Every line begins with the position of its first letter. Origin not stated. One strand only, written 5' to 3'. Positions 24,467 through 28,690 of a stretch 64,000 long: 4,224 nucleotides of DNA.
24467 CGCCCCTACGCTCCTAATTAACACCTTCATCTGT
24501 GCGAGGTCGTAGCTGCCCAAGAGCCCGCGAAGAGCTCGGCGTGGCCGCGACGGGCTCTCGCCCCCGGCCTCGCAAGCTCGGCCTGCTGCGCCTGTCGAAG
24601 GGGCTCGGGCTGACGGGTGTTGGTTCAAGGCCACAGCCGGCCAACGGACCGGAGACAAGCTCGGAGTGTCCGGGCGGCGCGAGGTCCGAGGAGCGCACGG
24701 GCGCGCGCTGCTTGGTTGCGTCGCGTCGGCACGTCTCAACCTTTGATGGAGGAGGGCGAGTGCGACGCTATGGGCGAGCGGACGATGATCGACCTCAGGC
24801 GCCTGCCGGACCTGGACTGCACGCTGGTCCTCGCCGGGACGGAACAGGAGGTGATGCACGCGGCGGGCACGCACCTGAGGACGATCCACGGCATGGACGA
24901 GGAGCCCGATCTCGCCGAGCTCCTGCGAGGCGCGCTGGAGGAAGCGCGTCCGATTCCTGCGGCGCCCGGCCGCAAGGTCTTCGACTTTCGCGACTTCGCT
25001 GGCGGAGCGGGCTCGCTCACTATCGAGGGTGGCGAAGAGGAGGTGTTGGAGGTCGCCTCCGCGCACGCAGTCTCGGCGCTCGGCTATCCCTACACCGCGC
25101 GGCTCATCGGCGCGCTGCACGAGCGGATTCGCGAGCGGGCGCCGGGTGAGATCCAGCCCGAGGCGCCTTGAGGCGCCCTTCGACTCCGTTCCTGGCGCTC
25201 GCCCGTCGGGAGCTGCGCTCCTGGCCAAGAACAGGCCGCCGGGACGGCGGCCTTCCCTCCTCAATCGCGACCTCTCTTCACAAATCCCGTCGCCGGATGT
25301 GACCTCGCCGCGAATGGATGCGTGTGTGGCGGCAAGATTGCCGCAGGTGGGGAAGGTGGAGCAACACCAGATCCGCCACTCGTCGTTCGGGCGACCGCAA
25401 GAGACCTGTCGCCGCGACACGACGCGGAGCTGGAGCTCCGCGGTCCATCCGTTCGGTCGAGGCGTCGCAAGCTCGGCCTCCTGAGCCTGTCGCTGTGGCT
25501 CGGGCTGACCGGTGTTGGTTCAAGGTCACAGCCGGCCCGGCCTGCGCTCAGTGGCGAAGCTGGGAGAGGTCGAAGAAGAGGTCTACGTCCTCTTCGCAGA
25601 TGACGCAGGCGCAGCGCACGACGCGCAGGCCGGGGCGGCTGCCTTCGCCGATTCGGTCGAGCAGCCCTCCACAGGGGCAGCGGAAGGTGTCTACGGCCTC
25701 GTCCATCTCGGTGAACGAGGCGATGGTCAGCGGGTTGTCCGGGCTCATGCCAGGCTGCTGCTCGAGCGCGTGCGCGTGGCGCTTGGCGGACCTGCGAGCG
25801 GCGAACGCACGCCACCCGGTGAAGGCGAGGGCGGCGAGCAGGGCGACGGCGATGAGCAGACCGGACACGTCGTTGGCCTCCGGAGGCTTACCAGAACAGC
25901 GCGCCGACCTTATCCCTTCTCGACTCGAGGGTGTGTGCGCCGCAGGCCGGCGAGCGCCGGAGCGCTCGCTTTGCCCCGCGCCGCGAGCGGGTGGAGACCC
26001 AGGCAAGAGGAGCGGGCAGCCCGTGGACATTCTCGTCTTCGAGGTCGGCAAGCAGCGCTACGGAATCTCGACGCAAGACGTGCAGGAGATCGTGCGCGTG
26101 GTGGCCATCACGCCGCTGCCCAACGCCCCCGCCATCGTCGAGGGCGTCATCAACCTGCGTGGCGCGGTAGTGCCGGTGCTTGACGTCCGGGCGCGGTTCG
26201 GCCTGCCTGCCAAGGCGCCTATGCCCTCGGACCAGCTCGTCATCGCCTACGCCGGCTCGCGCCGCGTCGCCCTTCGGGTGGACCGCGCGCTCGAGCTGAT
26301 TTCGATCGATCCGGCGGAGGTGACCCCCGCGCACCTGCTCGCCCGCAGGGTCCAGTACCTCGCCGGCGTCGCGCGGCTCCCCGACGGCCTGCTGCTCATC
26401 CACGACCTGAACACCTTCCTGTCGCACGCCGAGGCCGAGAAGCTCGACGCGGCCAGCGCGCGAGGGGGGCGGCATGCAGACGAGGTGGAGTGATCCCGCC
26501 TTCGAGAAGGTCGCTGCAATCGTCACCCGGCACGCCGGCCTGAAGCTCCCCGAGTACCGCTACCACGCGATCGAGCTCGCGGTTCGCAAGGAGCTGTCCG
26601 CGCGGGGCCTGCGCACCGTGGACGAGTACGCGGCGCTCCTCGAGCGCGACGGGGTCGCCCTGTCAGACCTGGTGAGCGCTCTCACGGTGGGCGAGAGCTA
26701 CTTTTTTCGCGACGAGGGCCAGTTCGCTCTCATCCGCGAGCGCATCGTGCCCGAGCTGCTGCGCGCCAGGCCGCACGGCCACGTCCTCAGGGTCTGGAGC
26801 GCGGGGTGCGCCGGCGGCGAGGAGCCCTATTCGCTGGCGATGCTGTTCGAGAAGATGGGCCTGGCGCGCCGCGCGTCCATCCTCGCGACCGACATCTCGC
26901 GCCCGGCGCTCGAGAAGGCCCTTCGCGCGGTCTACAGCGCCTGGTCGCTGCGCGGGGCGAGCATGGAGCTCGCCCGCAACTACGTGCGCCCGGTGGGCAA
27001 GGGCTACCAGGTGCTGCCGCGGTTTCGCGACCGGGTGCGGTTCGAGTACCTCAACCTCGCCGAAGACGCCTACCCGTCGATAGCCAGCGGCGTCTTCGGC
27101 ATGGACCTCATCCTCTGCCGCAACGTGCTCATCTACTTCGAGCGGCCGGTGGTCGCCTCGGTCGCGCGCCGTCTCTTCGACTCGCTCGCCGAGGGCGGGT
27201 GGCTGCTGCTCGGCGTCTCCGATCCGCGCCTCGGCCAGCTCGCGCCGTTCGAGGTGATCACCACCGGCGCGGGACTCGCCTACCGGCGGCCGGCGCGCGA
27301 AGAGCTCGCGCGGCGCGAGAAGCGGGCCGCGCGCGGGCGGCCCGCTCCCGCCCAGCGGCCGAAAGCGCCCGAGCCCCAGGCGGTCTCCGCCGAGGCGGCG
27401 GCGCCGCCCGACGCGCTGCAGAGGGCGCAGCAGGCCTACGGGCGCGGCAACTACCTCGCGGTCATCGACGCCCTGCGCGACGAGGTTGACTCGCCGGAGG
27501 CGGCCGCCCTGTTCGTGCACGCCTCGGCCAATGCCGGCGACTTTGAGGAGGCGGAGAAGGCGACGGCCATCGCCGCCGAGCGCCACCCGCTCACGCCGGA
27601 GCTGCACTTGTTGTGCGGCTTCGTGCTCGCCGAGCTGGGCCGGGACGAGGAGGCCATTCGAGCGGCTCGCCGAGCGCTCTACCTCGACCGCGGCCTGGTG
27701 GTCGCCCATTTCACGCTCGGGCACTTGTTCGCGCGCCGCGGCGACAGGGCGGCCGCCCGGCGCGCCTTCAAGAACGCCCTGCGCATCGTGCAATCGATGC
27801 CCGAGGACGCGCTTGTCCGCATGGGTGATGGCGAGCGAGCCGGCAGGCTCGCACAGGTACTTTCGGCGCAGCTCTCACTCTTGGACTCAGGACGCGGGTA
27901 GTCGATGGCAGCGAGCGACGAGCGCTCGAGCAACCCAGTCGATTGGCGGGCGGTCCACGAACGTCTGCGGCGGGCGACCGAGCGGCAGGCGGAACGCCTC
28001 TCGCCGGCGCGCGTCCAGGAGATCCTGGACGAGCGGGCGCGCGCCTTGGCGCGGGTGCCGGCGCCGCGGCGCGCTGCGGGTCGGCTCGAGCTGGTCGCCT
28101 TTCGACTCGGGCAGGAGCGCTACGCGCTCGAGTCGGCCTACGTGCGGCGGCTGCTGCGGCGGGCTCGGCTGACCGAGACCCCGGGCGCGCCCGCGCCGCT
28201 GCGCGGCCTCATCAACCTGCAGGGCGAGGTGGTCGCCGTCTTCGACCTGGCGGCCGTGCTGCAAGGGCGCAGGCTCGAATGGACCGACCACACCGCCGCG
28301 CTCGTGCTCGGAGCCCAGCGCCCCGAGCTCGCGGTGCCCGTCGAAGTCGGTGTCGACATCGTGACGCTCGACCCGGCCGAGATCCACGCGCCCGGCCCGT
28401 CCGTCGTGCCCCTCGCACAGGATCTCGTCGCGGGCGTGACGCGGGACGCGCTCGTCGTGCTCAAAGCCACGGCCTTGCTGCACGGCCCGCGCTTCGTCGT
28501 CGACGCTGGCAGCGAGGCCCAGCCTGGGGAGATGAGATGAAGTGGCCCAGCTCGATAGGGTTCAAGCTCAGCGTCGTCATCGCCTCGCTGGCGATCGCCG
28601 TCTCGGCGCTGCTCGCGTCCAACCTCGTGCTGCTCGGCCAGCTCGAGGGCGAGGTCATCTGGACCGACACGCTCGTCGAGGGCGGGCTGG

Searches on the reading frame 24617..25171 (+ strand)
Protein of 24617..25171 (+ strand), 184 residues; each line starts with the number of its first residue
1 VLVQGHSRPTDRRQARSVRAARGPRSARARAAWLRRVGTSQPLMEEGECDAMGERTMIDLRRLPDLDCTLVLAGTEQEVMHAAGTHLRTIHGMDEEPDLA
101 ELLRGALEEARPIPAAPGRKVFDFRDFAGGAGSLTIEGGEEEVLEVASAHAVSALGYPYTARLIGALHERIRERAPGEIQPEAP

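Call 30: search_protein_families(library=pfam, proteins=[window:24617-25171:+], max_evalue=0.001)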
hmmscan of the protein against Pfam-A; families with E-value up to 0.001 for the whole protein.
window:24617-25171:+ (184 aa): 1 family
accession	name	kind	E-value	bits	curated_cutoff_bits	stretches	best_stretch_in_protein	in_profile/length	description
PF06348.16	DUF1059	-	1.4e-06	28.9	21.1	1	67-106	12-53/56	Protein of unknown function (DUF1059)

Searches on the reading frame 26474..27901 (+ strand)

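Call 30: search_protein_families(library=pfam, proteins=[window:26474-27901:+], max_evalue=0.001)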
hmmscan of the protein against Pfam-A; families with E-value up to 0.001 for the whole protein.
window:26474-27901:+ (475 aa): 8 families
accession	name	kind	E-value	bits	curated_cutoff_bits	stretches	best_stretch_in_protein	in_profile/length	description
PF01739.24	CheR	-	6.1e-45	153.5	27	1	74-251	2-178/195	CheR methyltransferase, SAM binding domain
PF07719.23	TPR_2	-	5.6e-08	32.8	27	0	411-438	3-30/34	Tetratricopeptide repeat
PF08242.18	Methyltransf_12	-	2.9e-06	28.3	30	0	185-244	48-98/98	Methyltransferase domain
PF13432.12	TPR_16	-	3.6e-06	27.8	32.7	1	353-405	9-61/65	Tetratricopeptide repeat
PF00515.34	TPR_1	-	4.9e-06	26.6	27.8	0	378-406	4-32/34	Tetratricopeptide repeat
PF03705.20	CheR_N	-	2.1e-05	24.5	27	1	9-59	2-52/53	CheR methyltransferase, all-alpha domain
PF13181.12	TPR_8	-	4.9e-05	23.6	25.7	0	382-406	8-32/34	Tetratricopeptide repeat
PF13424.12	TPR_12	-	9.2e-05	23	30.1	0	361-402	27-72/77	Tetratricopeptide repeat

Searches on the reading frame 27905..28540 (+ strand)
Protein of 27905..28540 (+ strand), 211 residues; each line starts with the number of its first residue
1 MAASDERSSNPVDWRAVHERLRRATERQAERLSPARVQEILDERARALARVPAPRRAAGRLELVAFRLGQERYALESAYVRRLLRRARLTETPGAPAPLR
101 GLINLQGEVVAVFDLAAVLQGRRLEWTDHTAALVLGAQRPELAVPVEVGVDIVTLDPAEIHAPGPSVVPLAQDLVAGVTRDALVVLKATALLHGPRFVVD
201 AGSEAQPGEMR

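Call 30: search_protein_families(library=pfam, proteins=[window:27905-28540:+], max_evalue=0.001)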
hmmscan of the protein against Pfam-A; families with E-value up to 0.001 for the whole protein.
window:27905-28540:+ (211 aa): 1 family
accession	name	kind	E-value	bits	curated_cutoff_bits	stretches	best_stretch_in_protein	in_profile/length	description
PF01584.24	CheW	-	6.3e-20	71.7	23.5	1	63-192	2-134/138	CheW-like domain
